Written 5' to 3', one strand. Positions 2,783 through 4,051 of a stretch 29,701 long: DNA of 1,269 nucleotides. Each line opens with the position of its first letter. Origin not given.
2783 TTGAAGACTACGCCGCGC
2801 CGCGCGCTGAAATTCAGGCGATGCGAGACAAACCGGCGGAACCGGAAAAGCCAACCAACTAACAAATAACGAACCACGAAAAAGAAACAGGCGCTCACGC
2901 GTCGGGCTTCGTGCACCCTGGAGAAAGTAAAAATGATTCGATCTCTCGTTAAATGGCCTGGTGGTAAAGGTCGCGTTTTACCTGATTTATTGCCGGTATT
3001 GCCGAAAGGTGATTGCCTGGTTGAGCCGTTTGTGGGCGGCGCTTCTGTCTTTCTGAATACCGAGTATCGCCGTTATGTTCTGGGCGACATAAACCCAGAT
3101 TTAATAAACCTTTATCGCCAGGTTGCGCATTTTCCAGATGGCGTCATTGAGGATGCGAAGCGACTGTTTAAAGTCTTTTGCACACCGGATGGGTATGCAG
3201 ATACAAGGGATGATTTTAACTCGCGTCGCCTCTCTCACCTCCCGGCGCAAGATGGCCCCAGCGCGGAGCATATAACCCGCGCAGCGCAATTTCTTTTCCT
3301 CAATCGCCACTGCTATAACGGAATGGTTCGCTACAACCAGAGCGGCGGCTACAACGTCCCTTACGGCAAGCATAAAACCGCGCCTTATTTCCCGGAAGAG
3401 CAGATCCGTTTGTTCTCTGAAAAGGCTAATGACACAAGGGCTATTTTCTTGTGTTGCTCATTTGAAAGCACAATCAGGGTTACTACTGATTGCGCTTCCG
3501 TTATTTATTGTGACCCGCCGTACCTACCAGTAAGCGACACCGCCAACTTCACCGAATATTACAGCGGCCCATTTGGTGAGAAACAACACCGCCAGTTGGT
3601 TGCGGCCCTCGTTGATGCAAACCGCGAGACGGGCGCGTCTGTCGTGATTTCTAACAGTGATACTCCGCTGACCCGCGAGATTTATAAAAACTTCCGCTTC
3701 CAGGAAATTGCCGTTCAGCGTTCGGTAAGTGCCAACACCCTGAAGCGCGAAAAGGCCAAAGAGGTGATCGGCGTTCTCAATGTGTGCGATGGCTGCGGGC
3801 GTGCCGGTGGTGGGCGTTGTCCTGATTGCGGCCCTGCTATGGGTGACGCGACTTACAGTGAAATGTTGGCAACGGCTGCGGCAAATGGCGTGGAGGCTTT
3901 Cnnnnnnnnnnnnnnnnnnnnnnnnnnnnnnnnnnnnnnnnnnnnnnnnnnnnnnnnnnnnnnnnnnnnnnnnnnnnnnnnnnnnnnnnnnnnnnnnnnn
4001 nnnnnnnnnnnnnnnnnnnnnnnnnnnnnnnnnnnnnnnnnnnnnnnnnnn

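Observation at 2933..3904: Dam-family adenine methyltransferase with an appended Cys4 zinc ribbon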

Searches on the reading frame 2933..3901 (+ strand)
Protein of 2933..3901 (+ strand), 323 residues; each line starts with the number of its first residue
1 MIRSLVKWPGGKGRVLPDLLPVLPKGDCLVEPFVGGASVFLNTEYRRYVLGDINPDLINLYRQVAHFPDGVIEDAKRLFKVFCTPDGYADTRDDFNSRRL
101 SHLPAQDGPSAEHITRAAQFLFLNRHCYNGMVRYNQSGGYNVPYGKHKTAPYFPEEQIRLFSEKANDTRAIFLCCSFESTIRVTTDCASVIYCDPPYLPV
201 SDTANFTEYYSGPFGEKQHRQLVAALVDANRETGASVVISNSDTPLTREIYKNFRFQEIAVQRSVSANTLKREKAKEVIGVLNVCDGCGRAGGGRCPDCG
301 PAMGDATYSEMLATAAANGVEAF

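Call 3: search_protein_families(library=pfam, proteins=[window:2933-3901:+], max_evalue=0.01)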
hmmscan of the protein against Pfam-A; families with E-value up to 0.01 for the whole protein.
window:2933-3901:+ (323 aa): 1 family
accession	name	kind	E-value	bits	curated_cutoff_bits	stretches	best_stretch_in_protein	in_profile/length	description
PF02086.21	MethyltransfD12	-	1.9e-58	198.6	22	1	8-264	1-252/253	D12 class N6 adenine-specific DNA methyltransferase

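Call 5: search_dna_similar(query=window:2933-3901:+, collection=phages, mode=protein, max_rows=40)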
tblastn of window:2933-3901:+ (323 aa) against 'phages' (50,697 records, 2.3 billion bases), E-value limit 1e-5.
Records with a match: 1092; places in all: 1094; records where one place covers at least 80% of the query: 700.
Best place of each record, by identity: 60-80% 8; <60% 1084.
By first word of the organism name: Escherichia 172; Klebsiella 150; Synechococcus 126; Rheinheimera 115; Vibrio 94; Erwinia 93; Salmonella 54; Burkholderia 26; Cyanophage 16; Prevotella 15; and 61 more.
By host as written in the record: - 177; Rheinheimera sp. BAL341 115; Escherichia coli 91; Klebsiella pneumoniae 85; Synechococcus 79; Erwinia amylovora 60; Vibrio cholerae 19; Burkholderia sp. 16; and 241 more.
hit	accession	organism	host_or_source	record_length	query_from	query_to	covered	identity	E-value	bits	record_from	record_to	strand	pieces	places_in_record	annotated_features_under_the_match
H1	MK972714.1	Salmonella phage SW3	Salmonella sp.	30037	1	323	100%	72.2%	6e-145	456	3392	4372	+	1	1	Dam family site-specific DNA-(adenine-N6)-methyltransferase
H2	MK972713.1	Salmonella phage SW5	Salmonella sp.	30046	1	323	100%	72.2%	6e-145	456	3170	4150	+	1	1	Dam family site-specific DNA-(adenine-N6)-methyltransferase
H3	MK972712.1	Salmonella phage SI7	Salmonella sp.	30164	1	323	100%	72.2%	6e-145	456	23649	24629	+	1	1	Dam family site-specific DNA-(adenine-N6)-methyltransferase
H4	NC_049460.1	Salmonella phage SI7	Salmonella sp.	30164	1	323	100%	72.2%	6e-145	456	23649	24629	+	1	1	DNA methyltransferase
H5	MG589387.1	Enterobacter phage phiT5282H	Enterobacter cloacae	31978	1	323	100%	58.5%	4e-110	357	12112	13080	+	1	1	dam: DNA adenine methylase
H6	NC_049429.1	Enterobacter phage phiT5282H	Enterobacter cloacae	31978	1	323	100%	58.5%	4e-110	357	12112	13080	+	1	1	dam: DNA methyltransferase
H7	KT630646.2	Salmonella phage SEN5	Salmonella enterica subsp. salamae ...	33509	1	284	88%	62.1%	3e-110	357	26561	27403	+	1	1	methyl-directed repair DNA adenine methylase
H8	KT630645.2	Salmonella phage SEN4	Salmonella enterica subsp. salamae ...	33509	1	284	88%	62.1%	3e-110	357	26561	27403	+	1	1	methyl-directed repair DNA adenine methylase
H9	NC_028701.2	Salmonella phage SEN5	Salmonella enterica subsp. salamae ...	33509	1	284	88%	62.1%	3e-110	357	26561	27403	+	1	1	DNA methyltransferase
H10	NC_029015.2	Salmonella phage SEN4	Salmonella enterica subsp. salamae ...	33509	1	284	88%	62.1%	3e-110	357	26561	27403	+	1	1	DNA methyltransferase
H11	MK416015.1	Klebsiella phage ST16-OXA48phi5.4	Klebsiella pneumoniae ST16-OXA48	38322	1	320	99%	54.2%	2e-87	291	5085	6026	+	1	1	DNA adenine methylase | hypothetical protein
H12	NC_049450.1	Klebsiella phage ST16-OXA48phi5.4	Klebsiella pneumoniae ST16-OXA48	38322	1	320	99%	54.2%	2e-87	291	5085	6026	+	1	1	DNA methyltransferase | hypothetical protein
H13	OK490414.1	Klebsiella phage Kp4861-1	Klebsiella pneumoniae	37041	1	316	98%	54.5%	1e-87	292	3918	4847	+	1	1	record has no annotation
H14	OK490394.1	Klebsiella phage Kp4845-1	Klebsiella pneumoniae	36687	1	320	99%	53.5%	1e-87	292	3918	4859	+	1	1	record has no annotation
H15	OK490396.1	Klebsiella phage Kp4846-1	Klebsiella pneumoniae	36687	1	320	99%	53.5%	1e-87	292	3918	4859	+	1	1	record has no annotation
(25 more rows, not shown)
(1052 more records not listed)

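Call 6: find_homologous_proteins(query=window:2933-3901:+)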
Query window:2933-3901:+ (323 aa): 6873 proteins with E <= 0.001 among 8000 candidates; the best 120 are listed.
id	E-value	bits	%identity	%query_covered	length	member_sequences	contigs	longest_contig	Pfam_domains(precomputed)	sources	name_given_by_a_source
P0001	1.5e-209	713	94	100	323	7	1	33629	PF02086.22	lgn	-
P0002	1.5e-167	575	81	94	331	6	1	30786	PF02086.22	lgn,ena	-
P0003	2.3e-160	551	73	98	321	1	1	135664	PF02086.22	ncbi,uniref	ncbi:DNA adenine methylase [Yokenella regensburgei]|uniref:DNA adenine methylase n=1 Tax=Yokenella r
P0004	3.0e-159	548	77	100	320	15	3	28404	PF02086.22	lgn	-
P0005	3.8e-155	534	72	100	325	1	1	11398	PF02086.22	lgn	-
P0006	2.2e-154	532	72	98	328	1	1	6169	PF02086.22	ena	-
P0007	1.1e-150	519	77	94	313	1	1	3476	PF02086.22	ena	-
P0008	2.9e-149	515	71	95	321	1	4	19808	PF02086.22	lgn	-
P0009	4.2e-149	514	69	97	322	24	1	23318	PF02086.22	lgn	-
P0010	2.7e-148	512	70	94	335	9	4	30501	PF02086.22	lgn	-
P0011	2.4e-147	509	72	94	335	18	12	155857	PF02086.22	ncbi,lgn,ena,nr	ncbi:TPA: Dam family site-specific DNA-(adenine-N6)-methyltransferase [Escherichia coli]|nr:Dam fami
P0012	5.6e-147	507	67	98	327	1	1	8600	PF02086.22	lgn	-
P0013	2.3e-144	499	70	100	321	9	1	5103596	PF02086.22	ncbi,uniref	ncbi:DNA adenine methylase [Citrobacter freundii]|uniref:DNA adenine methylase n=1 Tax=Citrobacter f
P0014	2.5e-144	499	71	100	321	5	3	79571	PF02086.22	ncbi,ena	-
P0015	3.7e-144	498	69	94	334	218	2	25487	PF02086.22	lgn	-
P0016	1.2e-143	496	72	100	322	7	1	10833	PF02086.22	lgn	-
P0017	1.5e-143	496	71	100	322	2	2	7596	PF02086.22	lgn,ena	-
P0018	3.8e-143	495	66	99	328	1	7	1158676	PF02086.22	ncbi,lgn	-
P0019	4.6e-142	491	69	94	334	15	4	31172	PF02086.22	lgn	-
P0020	5.9e-142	491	68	95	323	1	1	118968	PF02086.22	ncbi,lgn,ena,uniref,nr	ncbi:DNA adenine methylase [Cedecea davisae]|uniref:DNA adenine methylase n=1 Tax=Cedecea davisae Ta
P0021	1.9e-141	489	68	98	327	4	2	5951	PF02086.22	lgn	-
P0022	2.4e-141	489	67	100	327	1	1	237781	PF02086.22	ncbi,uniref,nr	ncbi:methyl-directed repair DNA adenine methylase [Buttiauxella ferragutiae ATCC 51602]|uniref:Site-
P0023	3.2e-141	488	68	94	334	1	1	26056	PF02086.22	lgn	-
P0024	1.1e-140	487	68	94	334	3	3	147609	PF02086.22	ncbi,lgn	ncbi:TPA: DNA adenine methylase [Citrobacter freundii]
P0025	1.9e-140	486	68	94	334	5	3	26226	PF02086.22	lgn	-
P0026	2.8e-140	485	69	94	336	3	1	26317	PF02086.22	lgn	-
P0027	3.4e-140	485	69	100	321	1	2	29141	PF02086.22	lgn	-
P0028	1.7e-139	483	66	100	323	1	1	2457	PF02086.22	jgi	jgi:DNA adenine methylase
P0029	3.7e-139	482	67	97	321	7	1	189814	PF02086.22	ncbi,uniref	ncbi:Dam family site-specific DNA-(adenine-N6)-methyltransferase [Pectobacterium carotovorum]|uniref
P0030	1.6e-138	480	72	95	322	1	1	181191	PF02086.22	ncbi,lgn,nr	ncbi:Dam family site-specific DNA-(adenine-N6)-methyltransferase [Salmonella enterica]|nr:Dam family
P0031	6.3e-138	478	69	95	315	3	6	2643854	PF02086.22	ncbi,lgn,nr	ncbi:DNA adenine methylase [Citrobacter koseri]|nr:Dam family site-specific DNA-(adenine-N6)-methylt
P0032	1.0e-137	477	69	95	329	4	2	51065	PF02086.22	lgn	-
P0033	1.2e-137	477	69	94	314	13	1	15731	PF02086.22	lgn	-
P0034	1.4e-137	476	67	100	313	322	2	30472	PF02086.22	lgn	-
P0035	1.8e-136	473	68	94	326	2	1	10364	PF02086.22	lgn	-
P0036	2.6e-136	472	70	92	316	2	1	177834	PF02086.22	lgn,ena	-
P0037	1.3e-133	463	65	98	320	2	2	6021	PF02086.22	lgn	-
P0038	4.7e-133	462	71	88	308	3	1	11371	PF02086.22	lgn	-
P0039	7.1e-133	461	65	98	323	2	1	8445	PF02086.22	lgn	-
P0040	1.9e-132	460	72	91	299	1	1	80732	PF02086.22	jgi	jgi:DNA adenine methylase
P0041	1.3e-130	454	64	99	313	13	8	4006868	PF02086.22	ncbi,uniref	ncbi:DNA adenine methylase [Serratia quinivorans]|uniref:DNA adenine methylase n=1 Tax=Serratia quin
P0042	1.5e-130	453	69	94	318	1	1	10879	PF02086.22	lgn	-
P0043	6.5e-130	451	64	98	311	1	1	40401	PF02086.22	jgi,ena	-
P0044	2.5e-129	449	68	95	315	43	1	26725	PF02086.22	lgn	-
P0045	9.3e-129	447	67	95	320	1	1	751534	PF02086.22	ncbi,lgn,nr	ncbi:TPA: Dam family site-specific DNA-(adenine-N6)-methyltransferase [Citrobacter koseri]|nr:Dam fa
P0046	1.3e-128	447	63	88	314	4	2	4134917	PF02086.22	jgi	jgi:DNA adenine methylase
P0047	7.2e-128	445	63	88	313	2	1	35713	PF02086.22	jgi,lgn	jgi:DNA adenine methylase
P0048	8.9e-128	444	63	98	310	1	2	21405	PF02086.22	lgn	-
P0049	9.0e-127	441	67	95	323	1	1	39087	PF02086.22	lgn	-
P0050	3.8e-126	439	60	100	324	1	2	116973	PF02086.22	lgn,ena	-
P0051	8.5e-126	438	67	94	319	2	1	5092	PF02086.22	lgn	-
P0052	1.7e-125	437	68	86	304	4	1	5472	PF02086.22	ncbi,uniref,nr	ncbi:DNA adenine methylase family protein [Candidatus Erwinia dacicola]|uniref:Site-specific DNA-met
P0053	1.8e-125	437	66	93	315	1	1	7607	PF02086.22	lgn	-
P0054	1.9e-125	437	63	98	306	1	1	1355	PF02086.22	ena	-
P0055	6.9e-124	431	63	97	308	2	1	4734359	PF02086.22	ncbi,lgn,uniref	ncbi:Dam family site-specific DNA-(adenine-N6)-methyltransferase [Serratia ureilytica]|uniref:DNA ad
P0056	1.3e-123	431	62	93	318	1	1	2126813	PF02086.22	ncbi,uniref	ncbi:DNA adenine methylase [Erwinia sp. STN24]|uniref:DNA adenine methylase n=1 Tax=Erwinia sp. STN2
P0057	2.3e-123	430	61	99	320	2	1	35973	PF02086.22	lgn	-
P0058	3.8e-123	429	63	93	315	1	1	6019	PF02086.22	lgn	-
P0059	2.6e-122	426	60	100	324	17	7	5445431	PF02086.22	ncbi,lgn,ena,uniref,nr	ncbi:Dam family site-specific DNA-(adenine-N6)-methyltransferase [Citrobacter telavivensis]|uniref:S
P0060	8.0e-122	425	66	87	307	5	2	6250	PF02086.22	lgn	-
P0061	1.0e-121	424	63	94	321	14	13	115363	PF02086.22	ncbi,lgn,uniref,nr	ncbi:DNA adenine methylase [Yersinia enterocolitica]|uniref:DNA adenine methylase n=1 Tax=Yersinia e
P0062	1.2e-121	424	61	99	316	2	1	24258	PF02086.22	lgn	-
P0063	2.8e-121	423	63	90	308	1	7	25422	PF02086.22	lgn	-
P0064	3.0e-121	423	63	94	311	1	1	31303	PF02086.22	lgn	-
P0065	8.7e-121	421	64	94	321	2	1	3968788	PF02086.22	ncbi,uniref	ncbi:Dam family site-specific DNA-(adenine-N6)-methyltransferase [Edwardsiella piscicida]|uniref:DNA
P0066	1.6e-120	420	62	94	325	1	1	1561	PF02086.22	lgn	-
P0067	3.4e-120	419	61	100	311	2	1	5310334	PF02086.22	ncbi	ncbi:DNA adenine methylase [Pectobacterium carotovorum]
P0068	5.1e-120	419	60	100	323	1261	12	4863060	PF02086.22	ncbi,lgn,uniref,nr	ncbi:DNA adenine methylase (plasmid) [Enterobacter soli]|uniref:DNA adenine methylase n=1 Tax=Entero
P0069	5.2e-120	419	63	94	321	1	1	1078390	PF02086.22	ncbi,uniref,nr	ncbi:Dam family site-specific DNA-(adenine-N6)-methyltransferase [Enterobacter sp. MF024]|uniref:DNA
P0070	7.1e-119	415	60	100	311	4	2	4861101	PF02086.22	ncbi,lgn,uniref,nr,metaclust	ncbi:methyl-directed repair DNA adenine methylase [Rahnella aquatilis CIP 78.65 = ATCC 33071]|uniref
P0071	1.4e-118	414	62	94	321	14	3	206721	PF02086.22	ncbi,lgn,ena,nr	ncbi:Dam family site-specific DNA-(adenine-N6)-methyltransferase [Salmonella enterica]|nr:Dam family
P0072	1.6e-118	414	62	94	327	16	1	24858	PF02086.22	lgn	-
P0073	3.3e-118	413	60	97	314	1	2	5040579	PF02086.22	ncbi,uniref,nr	ncbi:Dam family site-specific DNA-(adenine-N6)-methyltransferase [Pectobacterium versatile]|uniref:D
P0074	7.7e-118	412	58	100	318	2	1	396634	PF02086.22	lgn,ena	-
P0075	2.0e-117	410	62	94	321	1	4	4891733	PF02086.22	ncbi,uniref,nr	ncbi:Dam family site-specific DNA-(adenine-N6)-methyltransferase [Erwinia tracheiphila]|uniref:Site-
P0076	2.4e-117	410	60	95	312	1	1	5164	PF02086.22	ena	-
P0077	2.2e-116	407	60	99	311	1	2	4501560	PF02086.22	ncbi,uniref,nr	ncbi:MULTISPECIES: DNA adenine methylase [Dickeya]|uniref:Site-specific DNA-methyltransferase (adeni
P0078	2.3e-115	403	60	98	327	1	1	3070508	PF02086.22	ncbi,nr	ncbi:adenine methylase [Pantoea ananatis]|nr:adenine methylase [Pantoea ananatis]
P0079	5.5e-115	402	57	98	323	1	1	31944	PF02086.22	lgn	-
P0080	6.2e-115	402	57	97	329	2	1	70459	PF02086.22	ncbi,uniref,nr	ncbi:DNA adenine methylase [Trabulsiella guamensis]|uniref:DNA adenine methylase n=1 Tax=Trabulsiell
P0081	7.1e-115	402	59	100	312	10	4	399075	PF02086.22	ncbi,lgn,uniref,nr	ncbi:Dam family site-specific DNA-(adenine-N6)-methyltransferase [Pectobacterium carotovorum]|uniref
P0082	7.3e-115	402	59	99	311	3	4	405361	PF02086.22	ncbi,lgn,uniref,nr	ncbi:DNA adenine methylase [Dickeya dianthicola]|uniref:DNA adenine methylase n=1 Tax=Dickeya dianth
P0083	3.0e-114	400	58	97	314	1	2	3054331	PF02086.22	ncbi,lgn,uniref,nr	ncbi:Dam family site-specific DNA-(adenine-N6)-methyltransferase [Serratia symbiotica]|uniref:DNA ad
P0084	5.8e-114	399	59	98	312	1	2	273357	PF02086.22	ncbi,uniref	ncbi:Dam family site-specific DNA-(adenine-N6)-methyltransferase [Dickeya dadantii]|uniref:DNA adeni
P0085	4.6e-113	396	57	99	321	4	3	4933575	PF02086.22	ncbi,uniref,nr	ncbi:DNA adenine methylase [Pectobacterium odoriferum]|uniref:DNA adenine methylase n=1 Tax=Pectobac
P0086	1.5e-112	394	58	100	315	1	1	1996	PF02086.22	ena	-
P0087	2.1e-112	394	57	99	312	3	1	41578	PF02086.22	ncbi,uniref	ncbi:DNA adenine methylase [Pectobacterium sp. B2J-2]|uniref:DNA adenine methylase n=1 Tax=Pectobact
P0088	5.5e-111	389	59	91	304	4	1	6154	PF02086.22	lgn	-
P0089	1.0e-110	388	63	87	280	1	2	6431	PF02086.22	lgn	-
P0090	1.3e-110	388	57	99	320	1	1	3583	PF02086.22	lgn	-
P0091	2.6e-110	387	59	92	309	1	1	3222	PF02086.22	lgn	-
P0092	1.9e-109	384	57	98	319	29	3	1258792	PF02086.22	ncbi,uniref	ncbi:Dam family site-specific DNA-(adenine-N6)-methyltransferase [Pantoea agglomerans]|uniref:DNA ad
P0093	6.2e-109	382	58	95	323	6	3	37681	PF02086.22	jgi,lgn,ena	-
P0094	8.5e-109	382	59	93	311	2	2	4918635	PF02086.22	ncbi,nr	ncbi:Dam family site-specific DNA-(adenine-N6)-methyltransferase [Prodigiosinella aquatilis]|nr:Dam 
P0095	1.3e-108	381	61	89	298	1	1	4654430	PF02086.22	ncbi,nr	ncbi:Dam family site-specific DNA-(adenine-N6)-methyltransferase [Enterobacteriaceae bacterium 4M9]|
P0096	3.3e-107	377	59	86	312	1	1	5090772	PF02086.22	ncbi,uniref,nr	ncbi:Dam family site-specific DNA-(adenine-N6)-methyltransferase [Brenneria uluponensis]|uniref:DNA 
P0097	7.8e-107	375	62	87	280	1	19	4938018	PF02086.22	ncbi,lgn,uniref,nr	ncbi:Dam family site-specific DNA-(adenine-N6)-methyltransferase [Erwinia tracheiphila]|uniref:Site-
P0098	1.3e-106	375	61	88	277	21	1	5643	PF02086.22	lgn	-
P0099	1.5e-106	374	59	93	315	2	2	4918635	PF02086.22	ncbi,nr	ncbi:Dam family site-specific DNA-(adenine-N6)-methyltransferase [Prodigiosinella aquatilis]|nr:Dam 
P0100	2.8e-106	374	62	87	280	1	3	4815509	PF02086.22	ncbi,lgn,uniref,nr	ncbi:DNA adenine methylase [Erwinia tracheiphila]|uniref:DNA adenine methylase n=1 Tax=Erwinia trach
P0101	4.4e-106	373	61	88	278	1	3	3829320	PF02086.22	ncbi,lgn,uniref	ncbi:DNA adenine methylase [Edwardsiella piscicida]|uniref:DNA adenine methylase n=1 Tax=Edwardsiell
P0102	1.2e-105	371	52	99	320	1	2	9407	PF02086.22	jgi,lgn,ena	-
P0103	3.9e-104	367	55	98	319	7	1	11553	PF02086.22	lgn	-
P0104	3.0e-103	364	57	95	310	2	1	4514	PF02086.22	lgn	-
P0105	5.4e-103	363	58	90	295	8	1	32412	PF02086.22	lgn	-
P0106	5.7e-103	363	58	92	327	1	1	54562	PF02086.22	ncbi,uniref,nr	ncbi:DNA adenine methylase [Enterobacter asburiae]|uniref:DNA adenine methylase n=1 Tax=Enterobacter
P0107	8.0e-103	362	60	87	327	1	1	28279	PF02086.22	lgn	-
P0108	8.1e-103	362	54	98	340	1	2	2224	PF02086.22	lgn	-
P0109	8.8e-103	362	54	100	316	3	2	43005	PF02086.22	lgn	-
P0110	3.3e-102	360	58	89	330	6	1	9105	PF02086.22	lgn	-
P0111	3.4e-102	360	56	95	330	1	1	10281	PF02086.22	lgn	-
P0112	4.3e-102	360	58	93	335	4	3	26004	PF02086.22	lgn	-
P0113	4.4e-102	360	57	90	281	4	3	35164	PF02086.22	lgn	-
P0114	4.6e-102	360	58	90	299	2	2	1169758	PF02086.22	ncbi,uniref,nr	ncbi:Dam family site-specific DNA-(adenine-N6)-methyltransferase [Pectobacterium carotovorum subsp. 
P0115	4.7e-102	360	60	87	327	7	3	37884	PF02086.22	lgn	-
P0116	2.1e-101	358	54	100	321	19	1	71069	PF02086.22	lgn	-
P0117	4.5e-101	356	58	89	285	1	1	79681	PF02086.22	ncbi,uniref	ncbi:Dam family site-specific DNA-(adenine-N6)-methyltransferase [Pectobacterium sp. CHL-2024]|unire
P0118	7.1e-101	356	56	86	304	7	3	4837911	PF02086.22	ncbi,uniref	ncbi:Dam family site-specific DNA-(adenine-N6)-methyltransferase [Dickeya ananatis]|uniref:DNA adeni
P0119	8.7e-101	356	54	100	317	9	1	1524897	PF02086.22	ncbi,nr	ncbi:TPA: Dam family site-specific DNA-(adenine-N6)-methyltransferase [Klebsiella oxytoca]|nr:Dam fa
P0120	1.3e-100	355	54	100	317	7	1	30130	PF02086.22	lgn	-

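Call 8: search_solved_structures(query=window:2933-3901:+, show_alignments=2, max_evalue=0.001)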
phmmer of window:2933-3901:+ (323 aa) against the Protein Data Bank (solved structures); distinct sequences matched with E-value up to 0.001: 10.
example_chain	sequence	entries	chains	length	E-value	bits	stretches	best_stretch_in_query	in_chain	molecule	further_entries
4gol_D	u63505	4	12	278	3.1e-63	217.2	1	3-281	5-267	DNA adenine methylase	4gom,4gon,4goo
4gbe_D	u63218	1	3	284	3.4e-63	217.1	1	3-281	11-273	DNA adenine methylase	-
2ore_D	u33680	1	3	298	4.1e-63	216.9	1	3-281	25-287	DNA adenine methylase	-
2g1p_A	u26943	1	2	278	7.8e-63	215.9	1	3-281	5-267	DNA adenine methylase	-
4rtj_A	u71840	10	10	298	1e-62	215.6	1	3-281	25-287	DNA adenine methylase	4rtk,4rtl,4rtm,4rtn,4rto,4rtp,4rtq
2dpm_A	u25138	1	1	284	1.5e-37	132.8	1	4-279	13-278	PROTEIN (ADENINE-SPECIFIC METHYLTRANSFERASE DPNII 1)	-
1q0s_A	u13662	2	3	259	1.2e-12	51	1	6-255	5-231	DNA adenine methylase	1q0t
1yfj_A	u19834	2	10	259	2.3e-12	50.1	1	6-255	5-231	DNA adenine methylase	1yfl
1yf3_A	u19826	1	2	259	3.2e-12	49.6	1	6-255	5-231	DNA adenine methylase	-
7m6b_B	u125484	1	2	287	8e-09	38.4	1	1-203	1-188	Site-specific DNA-methyltransferase (adenine-specific)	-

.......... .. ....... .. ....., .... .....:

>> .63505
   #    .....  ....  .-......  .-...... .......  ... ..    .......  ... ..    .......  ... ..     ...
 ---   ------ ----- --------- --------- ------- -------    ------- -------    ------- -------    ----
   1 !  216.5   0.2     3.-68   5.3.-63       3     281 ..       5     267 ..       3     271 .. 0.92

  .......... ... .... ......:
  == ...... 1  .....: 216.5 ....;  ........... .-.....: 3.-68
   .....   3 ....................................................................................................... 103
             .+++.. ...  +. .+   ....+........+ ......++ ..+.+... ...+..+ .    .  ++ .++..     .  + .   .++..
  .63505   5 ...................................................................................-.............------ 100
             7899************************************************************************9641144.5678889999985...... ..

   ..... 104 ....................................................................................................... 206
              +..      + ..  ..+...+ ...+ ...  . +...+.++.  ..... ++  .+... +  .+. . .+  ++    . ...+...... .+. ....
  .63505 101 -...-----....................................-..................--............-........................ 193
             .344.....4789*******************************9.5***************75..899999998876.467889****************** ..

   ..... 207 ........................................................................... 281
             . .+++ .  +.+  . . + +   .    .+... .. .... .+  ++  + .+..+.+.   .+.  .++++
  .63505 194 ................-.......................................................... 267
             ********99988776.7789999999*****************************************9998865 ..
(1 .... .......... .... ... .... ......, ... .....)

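Call 9: search_protein_families(library=ncbifam, proteins=[window:2933-3901:+], max_evalue=1)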
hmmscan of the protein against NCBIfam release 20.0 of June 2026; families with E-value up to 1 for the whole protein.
window:2933-3901:+ (323 aa): 5 families
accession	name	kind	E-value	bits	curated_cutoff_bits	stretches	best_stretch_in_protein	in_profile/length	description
TIGR00571.1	dam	subfamily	3.6e-78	262.9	114.85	1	3-279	2-264/267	Dam family site-specific DNA-(adenine-N6)-methyltransferase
NF008152.0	PRK10904.1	equivalog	3.7e-78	262.6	441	1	3-281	5-267/271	adenine-specific DNA-methyltransferase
NF007259.0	PRK09709.1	equivalog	6.7e-06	24.5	1269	1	283-312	526-555/877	exodeoxyribonuclease VIII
NF009146.0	PRK12496.1-3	equivalog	0.0028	17.4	268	1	252-301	93-146/162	hypothetical protein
NF011528.0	PRK14968.1-2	equivalog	0.02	14.4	171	1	172-256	94-175/205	putative methyltransferase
